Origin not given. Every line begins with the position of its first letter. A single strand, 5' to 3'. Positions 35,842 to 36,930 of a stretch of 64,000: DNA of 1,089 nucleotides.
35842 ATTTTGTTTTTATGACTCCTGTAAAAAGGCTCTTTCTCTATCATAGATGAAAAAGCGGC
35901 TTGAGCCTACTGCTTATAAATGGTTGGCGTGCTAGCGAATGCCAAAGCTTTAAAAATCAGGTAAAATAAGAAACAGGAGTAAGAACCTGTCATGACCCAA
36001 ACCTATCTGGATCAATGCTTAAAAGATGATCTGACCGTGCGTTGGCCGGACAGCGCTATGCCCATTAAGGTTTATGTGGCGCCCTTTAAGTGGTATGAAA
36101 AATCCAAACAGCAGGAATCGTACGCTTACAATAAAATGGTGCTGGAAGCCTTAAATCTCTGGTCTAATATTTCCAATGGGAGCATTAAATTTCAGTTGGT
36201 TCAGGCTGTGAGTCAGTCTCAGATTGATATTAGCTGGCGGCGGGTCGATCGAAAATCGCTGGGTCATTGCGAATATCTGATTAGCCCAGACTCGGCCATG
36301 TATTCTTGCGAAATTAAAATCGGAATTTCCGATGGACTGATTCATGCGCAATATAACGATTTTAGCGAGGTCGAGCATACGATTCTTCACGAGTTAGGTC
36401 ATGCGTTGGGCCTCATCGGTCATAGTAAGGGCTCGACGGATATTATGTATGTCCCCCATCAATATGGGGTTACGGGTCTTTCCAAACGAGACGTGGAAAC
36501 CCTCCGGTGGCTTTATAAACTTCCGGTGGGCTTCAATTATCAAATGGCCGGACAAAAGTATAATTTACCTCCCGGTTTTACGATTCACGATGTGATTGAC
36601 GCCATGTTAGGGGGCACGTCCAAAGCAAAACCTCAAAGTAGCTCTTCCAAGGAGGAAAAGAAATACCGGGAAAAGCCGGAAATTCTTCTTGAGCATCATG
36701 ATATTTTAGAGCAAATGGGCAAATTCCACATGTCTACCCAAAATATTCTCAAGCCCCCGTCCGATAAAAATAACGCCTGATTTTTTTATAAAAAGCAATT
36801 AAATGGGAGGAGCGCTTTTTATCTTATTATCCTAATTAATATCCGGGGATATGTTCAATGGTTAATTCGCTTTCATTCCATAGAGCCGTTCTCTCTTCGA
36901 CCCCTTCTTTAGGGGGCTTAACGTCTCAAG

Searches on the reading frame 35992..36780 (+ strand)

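Call 38: search_protein_families(library=pfam, proteins=[window:35992-36780:+], max_evalue=0.001)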
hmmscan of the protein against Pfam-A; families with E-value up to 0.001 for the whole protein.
window:35992-36780:+ (262 aa): 1 family
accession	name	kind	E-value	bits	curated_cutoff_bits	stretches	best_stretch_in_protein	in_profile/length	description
PF00413.30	Peptidase_M10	-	1.2e-09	38.7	24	1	37-175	14-158/159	Matrixin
